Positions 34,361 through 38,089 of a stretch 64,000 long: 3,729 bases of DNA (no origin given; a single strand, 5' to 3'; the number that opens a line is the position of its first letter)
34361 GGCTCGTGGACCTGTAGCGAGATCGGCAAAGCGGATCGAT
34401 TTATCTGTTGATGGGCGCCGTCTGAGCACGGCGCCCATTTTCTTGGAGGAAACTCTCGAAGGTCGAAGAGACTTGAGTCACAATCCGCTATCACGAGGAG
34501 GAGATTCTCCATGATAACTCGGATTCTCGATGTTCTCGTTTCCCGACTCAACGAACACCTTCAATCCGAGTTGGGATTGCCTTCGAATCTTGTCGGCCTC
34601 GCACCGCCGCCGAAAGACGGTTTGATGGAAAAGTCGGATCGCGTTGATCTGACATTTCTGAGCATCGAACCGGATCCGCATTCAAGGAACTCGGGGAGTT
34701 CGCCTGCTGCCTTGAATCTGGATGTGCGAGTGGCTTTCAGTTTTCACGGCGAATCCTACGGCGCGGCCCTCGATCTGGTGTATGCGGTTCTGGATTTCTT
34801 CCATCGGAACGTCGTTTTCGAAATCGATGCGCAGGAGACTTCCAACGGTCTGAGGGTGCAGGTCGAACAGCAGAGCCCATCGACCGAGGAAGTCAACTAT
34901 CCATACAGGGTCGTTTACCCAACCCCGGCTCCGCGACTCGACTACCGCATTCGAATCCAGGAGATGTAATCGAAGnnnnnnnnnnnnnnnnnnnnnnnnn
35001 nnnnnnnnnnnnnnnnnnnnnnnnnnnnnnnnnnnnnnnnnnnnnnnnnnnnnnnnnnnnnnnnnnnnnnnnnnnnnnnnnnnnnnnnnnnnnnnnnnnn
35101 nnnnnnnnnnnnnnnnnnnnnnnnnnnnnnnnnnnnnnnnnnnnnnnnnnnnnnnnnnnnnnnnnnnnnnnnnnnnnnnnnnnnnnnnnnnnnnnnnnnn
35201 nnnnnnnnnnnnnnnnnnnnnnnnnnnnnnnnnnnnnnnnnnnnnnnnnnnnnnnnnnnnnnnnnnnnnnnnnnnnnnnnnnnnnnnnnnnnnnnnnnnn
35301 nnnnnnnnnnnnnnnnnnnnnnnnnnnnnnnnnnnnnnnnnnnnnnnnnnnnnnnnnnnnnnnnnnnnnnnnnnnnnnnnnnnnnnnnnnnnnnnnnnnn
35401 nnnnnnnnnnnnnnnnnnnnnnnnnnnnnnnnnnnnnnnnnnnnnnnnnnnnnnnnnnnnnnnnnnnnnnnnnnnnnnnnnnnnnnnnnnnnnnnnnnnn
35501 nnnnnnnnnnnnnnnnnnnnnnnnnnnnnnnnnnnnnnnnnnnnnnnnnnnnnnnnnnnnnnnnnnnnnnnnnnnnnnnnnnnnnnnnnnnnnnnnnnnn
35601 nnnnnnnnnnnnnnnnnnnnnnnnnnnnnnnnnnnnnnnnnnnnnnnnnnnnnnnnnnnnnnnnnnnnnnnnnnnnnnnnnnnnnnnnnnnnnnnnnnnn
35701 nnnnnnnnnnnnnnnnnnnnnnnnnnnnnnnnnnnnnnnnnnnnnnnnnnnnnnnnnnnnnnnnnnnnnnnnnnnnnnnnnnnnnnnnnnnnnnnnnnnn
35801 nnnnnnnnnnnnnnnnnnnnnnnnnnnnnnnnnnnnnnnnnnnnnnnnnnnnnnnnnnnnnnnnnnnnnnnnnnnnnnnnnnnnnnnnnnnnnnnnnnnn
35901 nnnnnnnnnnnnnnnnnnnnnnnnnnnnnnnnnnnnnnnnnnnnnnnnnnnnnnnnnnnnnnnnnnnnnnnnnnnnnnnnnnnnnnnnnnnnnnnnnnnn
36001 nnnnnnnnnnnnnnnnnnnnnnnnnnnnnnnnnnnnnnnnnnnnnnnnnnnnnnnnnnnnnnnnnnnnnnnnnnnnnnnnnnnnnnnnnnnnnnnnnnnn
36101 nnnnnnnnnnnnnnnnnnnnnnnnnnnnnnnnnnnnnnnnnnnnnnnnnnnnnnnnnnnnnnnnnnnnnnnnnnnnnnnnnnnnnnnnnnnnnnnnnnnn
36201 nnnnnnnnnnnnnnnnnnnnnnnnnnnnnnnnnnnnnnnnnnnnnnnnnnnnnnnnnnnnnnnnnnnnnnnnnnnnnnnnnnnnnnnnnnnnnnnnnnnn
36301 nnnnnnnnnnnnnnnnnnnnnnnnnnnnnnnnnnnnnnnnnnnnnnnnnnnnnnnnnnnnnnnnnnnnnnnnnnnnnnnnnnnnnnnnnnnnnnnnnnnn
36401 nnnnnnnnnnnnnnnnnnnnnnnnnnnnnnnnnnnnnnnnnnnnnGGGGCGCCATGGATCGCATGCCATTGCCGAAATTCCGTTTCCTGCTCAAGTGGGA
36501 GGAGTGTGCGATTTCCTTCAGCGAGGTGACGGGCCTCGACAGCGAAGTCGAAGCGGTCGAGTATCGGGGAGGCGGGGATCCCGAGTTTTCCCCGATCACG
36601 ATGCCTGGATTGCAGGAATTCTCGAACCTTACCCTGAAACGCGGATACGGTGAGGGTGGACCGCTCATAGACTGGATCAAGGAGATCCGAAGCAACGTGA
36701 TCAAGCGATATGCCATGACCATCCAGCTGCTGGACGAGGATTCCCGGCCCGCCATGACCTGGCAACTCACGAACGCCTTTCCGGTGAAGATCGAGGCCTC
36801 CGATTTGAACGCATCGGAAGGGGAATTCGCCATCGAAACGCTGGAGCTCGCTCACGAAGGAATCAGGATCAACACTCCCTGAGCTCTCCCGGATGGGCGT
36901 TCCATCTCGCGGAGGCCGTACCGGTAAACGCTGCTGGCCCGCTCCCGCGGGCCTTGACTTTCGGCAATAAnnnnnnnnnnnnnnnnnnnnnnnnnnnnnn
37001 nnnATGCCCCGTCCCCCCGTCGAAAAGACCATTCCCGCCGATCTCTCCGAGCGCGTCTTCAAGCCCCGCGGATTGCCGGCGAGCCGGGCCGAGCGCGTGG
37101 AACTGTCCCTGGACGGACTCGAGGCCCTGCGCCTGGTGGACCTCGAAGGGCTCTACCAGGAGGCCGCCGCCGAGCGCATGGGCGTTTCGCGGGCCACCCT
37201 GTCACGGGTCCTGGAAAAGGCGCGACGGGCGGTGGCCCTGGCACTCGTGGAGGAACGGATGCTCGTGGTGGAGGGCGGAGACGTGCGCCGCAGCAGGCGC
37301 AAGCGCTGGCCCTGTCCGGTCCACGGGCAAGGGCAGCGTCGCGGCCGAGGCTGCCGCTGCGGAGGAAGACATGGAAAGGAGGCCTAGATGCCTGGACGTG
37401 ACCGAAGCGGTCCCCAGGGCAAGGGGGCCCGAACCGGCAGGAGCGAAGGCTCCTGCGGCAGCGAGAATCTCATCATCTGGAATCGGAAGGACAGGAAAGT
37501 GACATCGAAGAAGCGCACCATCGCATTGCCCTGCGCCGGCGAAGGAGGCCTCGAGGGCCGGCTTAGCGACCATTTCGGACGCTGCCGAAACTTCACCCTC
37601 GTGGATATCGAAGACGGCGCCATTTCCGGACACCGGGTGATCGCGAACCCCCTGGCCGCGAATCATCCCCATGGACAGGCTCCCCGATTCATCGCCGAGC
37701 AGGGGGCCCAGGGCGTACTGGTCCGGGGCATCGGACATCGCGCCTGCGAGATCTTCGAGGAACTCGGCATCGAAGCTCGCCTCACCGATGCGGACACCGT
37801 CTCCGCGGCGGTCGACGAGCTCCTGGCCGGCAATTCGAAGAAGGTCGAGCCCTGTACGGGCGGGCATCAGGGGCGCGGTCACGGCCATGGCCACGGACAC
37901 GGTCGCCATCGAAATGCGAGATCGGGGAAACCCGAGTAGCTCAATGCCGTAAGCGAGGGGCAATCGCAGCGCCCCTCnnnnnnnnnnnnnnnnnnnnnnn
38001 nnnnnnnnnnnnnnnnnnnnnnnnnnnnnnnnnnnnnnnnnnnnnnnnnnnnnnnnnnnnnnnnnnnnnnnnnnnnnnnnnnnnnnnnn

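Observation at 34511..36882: Isolated three-gene contractile-tail module (DUF4255-like, sheath, tube) without baseplate, spike, tape-measure or ATPase genes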

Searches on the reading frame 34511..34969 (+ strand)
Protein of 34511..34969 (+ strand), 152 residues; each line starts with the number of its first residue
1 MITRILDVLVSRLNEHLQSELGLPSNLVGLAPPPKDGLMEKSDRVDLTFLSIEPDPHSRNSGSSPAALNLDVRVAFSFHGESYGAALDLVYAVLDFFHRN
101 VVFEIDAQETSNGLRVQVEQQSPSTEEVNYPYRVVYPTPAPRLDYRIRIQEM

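Call 3: search_protein_families(library=pfam, proteins=[window:34511-34969:+], max_evalue=0.01)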
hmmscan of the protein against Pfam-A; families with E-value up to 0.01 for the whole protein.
window:34511-34969:+ (152 aa): 1 family
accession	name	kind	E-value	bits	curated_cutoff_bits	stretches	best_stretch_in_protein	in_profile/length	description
PF14065.11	Pvc16_N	-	1.1e-08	35.5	27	1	7-149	4-163/180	Pvc16 N-terminal domain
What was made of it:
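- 34511..34969 (+): Cap / tail-terminator protein (Cis16A/Alg16A-like, Pvc16_N domain only), 152 aa. It is shortened: no C-terminal extension and one internal loop missing. Pfam PF14065 E=1.1e-8, above the gathering score (call 3).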

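Call 16: list_cluster_members(proteins=[P0001, P0002, window:34511-34969:+, window:36454-36882:+, window:57859-60276:+, window:30877-34377:+, window:8406-9905:+])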
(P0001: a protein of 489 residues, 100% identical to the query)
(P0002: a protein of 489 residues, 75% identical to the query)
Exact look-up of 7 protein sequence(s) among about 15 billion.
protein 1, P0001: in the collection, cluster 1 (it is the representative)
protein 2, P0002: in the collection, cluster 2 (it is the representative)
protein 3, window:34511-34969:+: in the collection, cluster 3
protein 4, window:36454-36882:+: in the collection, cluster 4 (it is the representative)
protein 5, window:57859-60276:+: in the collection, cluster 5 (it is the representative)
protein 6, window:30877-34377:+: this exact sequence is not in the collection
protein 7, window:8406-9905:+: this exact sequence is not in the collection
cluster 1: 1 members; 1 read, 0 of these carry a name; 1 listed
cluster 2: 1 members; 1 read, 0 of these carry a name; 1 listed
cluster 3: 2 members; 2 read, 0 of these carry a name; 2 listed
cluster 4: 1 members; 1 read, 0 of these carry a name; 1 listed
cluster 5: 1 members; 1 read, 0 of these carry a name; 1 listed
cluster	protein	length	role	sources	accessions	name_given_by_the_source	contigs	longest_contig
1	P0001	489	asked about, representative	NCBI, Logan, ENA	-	-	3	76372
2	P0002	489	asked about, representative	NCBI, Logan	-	-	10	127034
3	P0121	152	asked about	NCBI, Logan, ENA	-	-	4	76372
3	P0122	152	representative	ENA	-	-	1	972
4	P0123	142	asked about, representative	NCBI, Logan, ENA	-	-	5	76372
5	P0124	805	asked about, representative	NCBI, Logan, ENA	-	-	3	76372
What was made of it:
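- Tried and rejected: Exact-sequence look-ups gave no organism names (call 16).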

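Call 44: search_solved_structures(query=window:34511-34969:+, max_evalue=1, show_alignments=2)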
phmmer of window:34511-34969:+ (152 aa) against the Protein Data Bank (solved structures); distinct sequences matched with E-value up to 1: 2.
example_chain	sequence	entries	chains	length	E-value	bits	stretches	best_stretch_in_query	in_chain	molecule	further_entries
9r9n_B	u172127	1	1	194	0.026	18.1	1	5-148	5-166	DUF4255 domain-containing protein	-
7adz_0A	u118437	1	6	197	0.83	13.2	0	67-148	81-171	cap protein (Algo1)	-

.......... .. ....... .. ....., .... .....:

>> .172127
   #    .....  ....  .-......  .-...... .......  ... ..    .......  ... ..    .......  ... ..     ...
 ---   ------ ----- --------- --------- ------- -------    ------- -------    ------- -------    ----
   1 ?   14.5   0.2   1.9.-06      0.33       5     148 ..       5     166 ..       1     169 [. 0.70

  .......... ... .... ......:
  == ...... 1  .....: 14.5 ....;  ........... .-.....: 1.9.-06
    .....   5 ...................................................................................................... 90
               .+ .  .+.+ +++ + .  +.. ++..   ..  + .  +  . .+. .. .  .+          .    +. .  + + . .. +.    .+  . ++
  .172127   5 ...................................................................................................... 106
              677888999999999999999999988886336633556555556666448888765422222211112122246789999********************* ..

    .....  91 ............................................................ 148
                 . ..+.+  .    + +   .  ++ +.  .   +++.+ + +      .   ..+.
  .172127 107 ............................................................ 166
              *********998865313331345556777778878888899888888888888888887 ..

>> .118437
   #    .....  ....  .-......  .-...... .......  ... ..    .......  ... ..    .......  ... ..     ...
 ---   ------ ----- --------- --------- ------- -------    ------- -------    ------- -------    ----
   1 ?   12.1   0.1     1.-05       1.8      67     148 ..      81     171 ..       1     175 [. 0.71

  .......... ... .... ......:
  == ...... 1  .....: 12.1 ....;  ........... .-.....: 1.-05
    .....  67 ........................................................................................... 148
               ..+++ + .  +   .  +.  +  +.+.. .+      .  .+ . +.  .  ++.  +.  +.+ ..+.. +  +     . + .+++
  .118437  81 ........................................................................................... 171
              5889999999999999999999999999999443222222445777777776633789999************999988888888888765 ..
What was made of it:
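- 34511..34969 (+): PDB DUF4255 chain 9r9n_B matches at E=0.026 (call 44).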

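Call 47: search_protein_families(library=padloc, max_evalue=0.01, proteins=[window:34511-34969:+])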
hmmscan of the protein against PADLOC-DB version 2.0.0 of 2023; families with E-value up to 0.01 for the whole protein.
window:34511-34969:+ (152 aa): 0 families

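Call 67: predict_structure(protein=window:34511-34969:+)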
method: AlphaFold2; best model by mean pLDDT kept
length: 152 residues; sequences in the alignment: 1
mean_pLDDT: 52.6   pTM: 0.46
mean pLDDT of the five models: 52.6, 48.8, 44.4, 40.2, 39.7
residues with pLDDT >= 90: 0; 70-90: 6; 50-70: 84; < 50: 62
segments of 3 or more residues with pLDDT < 50: 25-42, 60-66, 102-115, 123-140, 150-152
pLDDT, mean of each block of 10 residues (from residue 1): 61 70 48 34 58 61 53 63 62 67 38 47 38 36 55 48
secondary structure, 60 per line:
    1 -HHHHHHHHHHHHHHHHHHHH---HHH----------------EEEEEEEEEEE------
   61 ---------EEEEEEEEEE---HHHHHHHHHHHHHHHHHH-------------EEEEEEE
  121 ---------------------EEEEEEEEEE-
elements in order: H2-21 E44-54 E70-79 H83-100 E114-120 E142-151
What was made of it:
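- Tried and rejected: A single-sequence AlphaFold model of the cap was poor (pLDDT 52.6, call 67).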

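Call 69: fold_search(model_id=the predicted structure, library=pdb)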
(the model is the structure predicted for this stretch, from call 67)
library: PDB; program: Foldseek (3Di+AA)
matches with E <= 10: 662; with E <= 0.001: 0
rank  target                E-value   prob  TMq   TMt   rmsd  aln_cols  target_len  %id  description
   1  7b5i_AA               5.2e-03  0.91  0.30  0.27  10.1       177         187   18  Cryo-EM structure of the contractile injection system cap complex from Anabaena PCC7120 (released 2022-02-23)
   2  7adz_0A               1.1e-02  0.90  0.33  0.27  10.9       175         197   19  Cryo-EM structure of an extracellular contractile injection system in marine bacterium Algoriphagus machipongonensis, (released 2022-02-16)
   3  6j0f_A                1.9e-02  0.82  0.31  0.21   9.2       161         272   17  Cryo-EM Structure of an Extracellular Contractile Injection System, PVC sheath/tube terminator in extended state (released 2019-04-10)
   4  9mu3_D                2.1e-02  0.96  0.41  0.47   7.3       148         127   13  SaPI1 neck structure (released 2025-05-07)
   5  7kjk_A5               2.8e-02  0.30  0.26  0.26  13.4       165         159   12  The Neck region of Phage XM1 (6-fold symmetry) (released 2021-11-03)
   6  9m6x_M                4.5e-02  0.91  0.43  0.49   7.4       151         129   11  Cryo-EM structure of bacteriophage NF5 neck (released 2025-12-17)
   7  8kef_a                6.4e-02  0.57  0.36  0.26   9.7       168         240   14  Cyanophage A-1(L) neck/gp7-terminator (released 2024-04-17)
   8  6rap_E                1.0e-01  0.38  0.29  0.19  10.1       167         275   16  Cryo-EM structure of the anti-feeding prophage cap (AFP tube terminating cap) (released 2019-04-17)
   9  9oab_Fa               1.3e-01  0.33  0.29  0.28   9.9       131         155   12  C3 reconstruction of the thermophilic bacteriophage P74-26 Neck (released 2026-01-28)
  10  9cc7_F                1.4e-01  0.51  0.39  0.30   8.3       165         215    7  Bacteriophage PhiTE extended connector complex (released 2025-04-16)
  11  8iyd_K                1.4e-01  0.47  0.36  0.40   8.8       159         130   11  Tail cap of phage lambda tail (released 2023-10-18)
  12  6u5f_A                1.6e-01  0.72  0.42  0.39   7.9       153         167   12  CryoEM Structure of Pyocin R2 - precontracted - collar (released 2020-04-15)
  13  9m6x_P                1.7e-01  0.72  0.43  0.49   7.0       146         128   12  Cryo-EM structure of bacteriophage NF5 neck (released 2025-12-17)
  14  3jc8_Oa               2.2e-01  0.57  0.34  0.29   6.5       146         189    7  Architectural model of the type IVa pilus machine in a piliated state (released 2016-03-16)
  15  2lfp_MODEL_1_A        2.6e-01  0.35  0.34  0.36   9.0       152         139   14  Structure of bacteriophage SPP1 gp17 protein (released 2011-09-28)
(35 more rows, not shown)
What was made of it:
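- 34511..34969 (+): A low-confidence model still ranks the CIS caps 7b5i_AA, 7adz_0A and 6j0f_A first (calls 67, 69).
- On Pvc16_N / DUF4255 cap (tail terminator) family, PF14065: Weak support from PDB chain 9r9n_B (E=0.026) and from fold matches to 7b5i_AA, 7adz_0A and 6j0f_A with a poor model (calls 44, 69).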

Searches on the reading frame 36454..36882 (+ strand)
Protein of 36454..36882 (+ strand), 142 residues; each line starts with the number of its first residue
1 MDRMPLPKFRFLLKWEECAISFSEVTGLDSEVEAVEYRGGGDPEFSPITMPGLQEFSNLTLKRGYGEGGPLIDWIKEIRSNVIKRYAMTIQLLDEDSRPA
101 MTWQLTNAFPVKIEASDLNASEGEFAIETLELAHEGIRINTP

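Call 3: search_protein_families(library=pfam, proteins=[window:36454-36882:+], max_evalue=0.01)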
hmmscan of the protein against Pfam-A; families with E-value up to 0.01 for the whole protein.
window:36454-36882:+ (142 aa): 1 family
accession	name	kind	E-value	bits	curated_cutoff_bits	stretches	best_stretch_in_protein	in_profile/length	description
PF06841.18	Phage_T4_gp19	-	1.2e-37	129.2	28.2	1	7-137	1-133/134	T4-like virus tail tube protein gp19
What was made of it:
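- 36454..36882 (+): Main inner-tube protein (Cis1/Alg1-type), 142 aa. PF06841 E=1.2e-37 (call 3).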

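Call 43: search_solved_structures(query=window:36454-36882:+, max_evalue=0.001)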
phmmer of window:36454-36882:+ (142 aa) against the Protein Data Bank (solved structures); distinct sequences matched with E-value up to 0.001: 14.
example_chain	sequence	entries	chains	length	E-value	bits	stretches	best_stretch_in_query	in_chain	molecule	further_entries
7adz_1a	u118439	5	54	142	9e-39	135.8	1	4-139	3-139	Phage tail protein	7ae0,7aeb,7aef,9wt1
9r9h_B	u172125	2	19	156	5.3e-38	133.3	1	4-140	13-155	Phage tail protein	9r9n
7b5h_AN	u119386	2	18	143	1.6e-35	125.3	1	3-140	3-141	All3324 protein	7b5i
6j0b_a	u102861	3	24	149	7.2e-19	71.3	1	4-134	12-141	Pvc1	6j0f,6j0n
9qgl_1A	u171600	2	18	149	6.4e-18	68.2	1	4-139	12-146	Phage tail protein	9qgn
7aeb_Y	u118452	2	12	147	7.1e-18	68.1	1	21-135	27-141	Phospholipid/glycerol acyltransferase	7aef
9rce_I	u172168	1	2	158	4.6e-17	65.4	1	4-138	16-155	Conserved hypothetical phage tail region protein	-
6rao_A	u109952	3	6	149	1.6e-16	63.7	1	4-141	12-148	Afp1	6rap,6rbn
6j0n_n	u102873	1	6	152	4.6e-13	52.5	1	18-138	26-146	Pvc5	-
6rao_F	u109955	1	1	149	2e-11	47.1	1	19-139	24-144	Afp5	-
9qgl_5A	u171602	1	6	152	5.2e-10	42.6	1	19-138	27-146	Phage tail protein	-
7b5h_AM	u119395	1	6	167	2.1e-09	40.6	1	98-134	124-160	All3323 protein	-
8bl4_v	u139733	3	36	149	1.4e-06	31.5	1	23-136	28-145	Phage tail protein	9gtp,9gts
9gtp_a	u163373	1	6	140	2.8e-06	30.5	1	22-137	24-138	Phage tail protein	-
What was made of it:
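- On CIS main tube (Phage_T4_gp19, PF06841): Alg1 matches at 9e-39, against the second AlgoCIS tube-family chain 7aeb_Y at 7e-18 and Pvc5 at 5e-13 (call 43).
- Checked: It also matches the AlgoCIS main tube Alg1 at E=9e-39 (calls 3, 43).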

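Call 47: search_protein_families(library=padloc, max_evalue=0.01, proteins=[window:36454-36882:+])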
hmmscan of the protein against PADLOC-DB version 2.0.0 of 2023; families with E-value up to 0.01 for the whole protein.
window:36454-36882:+ (142 aa): 0 families

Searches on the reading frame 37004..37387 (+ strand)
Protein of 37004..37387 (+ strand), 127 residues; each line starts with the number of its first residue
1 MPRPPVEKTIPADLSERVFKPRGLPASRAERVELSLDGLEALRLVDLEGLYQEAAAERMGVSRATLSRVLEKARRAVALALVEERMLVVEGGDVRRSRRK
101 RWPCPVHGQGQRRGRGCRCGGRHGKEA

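Call 3: search_protein_families(library=pfam, proteins=[window:37004-37387:+], max_evalue=0.01)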
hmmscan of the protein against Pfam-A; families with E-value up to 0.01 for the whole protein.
window:37004-37387:+ (127 aa): 13 families
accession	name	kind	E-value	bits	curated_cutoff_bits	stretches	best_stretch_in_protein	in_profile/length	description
PF02001.22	DUF134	-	7.6e-22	78.2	27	1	3-96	6-97/98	Protein of unknown function DUF134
PF13384.12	HTH_23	-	0.00012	22.3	24.6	1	39-71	8-39/50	Homeodomain-like domain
PF20432.4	Xre-like-HTH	-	0.00036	21.2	25.8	1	41-73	15-46/63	Antitoxin Xre-like helix-turn-helix domain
PF01381.28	HTH_3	-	0.00084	19.8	23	1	42-72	4-32/55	Helix-turn-helix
PF04545.22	Sigma70_r4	-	0.00095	19.1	24.1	1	40-76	11-47/50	Sigma-70, region 4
PF08281.18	Sigma70_r4_2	-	0.0012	18.8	25.7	1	40-76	17-53/54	Sigma-70, region 4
PF13560.12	HTH_31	-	0.0017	19.1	27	1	48-79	13-44/64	Helix-turn-helix domain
PF13545.12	HTH_Crp_2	-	0.0052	17.2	27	1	50-80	23-53/70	Crp-like helix-turn-helix domain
PF00356.27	LacI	-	0.0054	16.9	27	1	56-75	6-25/46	Bacterial regulatory proteins, lacI family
PF00126.33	HTH_1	-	0.0063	16.9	26.6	1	53-84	17-48/60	Bacterial regulatory helix-turn-helix protein, lysR family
PF12802.13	MarR_2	-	0.007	16.9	27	0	44-73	13-44/61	MarR family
PF22233.2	PhyR_sigma-like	-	0.0088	16.3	27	0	41-75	11-45/50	Response regulator PhyR, sigma-like domain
PF07638.17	Sigma70_ECF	-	0.0098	16.2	21.1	0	37-77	139-179/185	ECF sigma factor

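Call 47: search_protein_families(library=padloc, max_evalue=0.01, proteins=[window:37004-37387:+])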
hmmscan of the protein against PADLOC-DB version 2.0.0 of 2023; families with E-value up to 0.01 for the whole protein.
window:37004-37387:+ (127 aa): 1 family
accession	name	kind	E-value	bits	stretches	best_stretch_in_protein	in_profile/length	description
PDLC04133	mad1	-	0.0051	15.1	1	54-72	10-28/60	mads_1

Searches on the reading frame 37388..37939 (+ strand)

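Call 3: search_protein_families(library=pfam, proteins=[window:37388-37939:+], max_evalue=0.01)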
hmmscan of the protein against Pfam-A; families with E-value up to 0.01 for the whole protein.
window:37388-37939:+ (183 aa): 2 families
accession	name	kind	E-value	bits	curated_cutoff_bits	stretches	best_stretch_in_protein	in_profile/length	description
PF02579.22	Nitro_FeMo-Co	-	2.6e-17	63.3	26.3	1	56-146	2-93/94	Dinitrogenase iron-molybdenum cofactor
PF17253.7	DUF5320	-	0.00019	23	27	1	1-27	1-27/99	Family of unknown function (DUF5320)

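Call 47: search_protein_families(library=padloc, max_evalue=0.01, proteins=[window:37388-37939:+])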
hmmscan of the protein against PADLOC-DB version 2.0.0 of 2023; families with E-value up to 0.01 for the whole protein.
window:37388-37939:+ (183 aa): 0 families
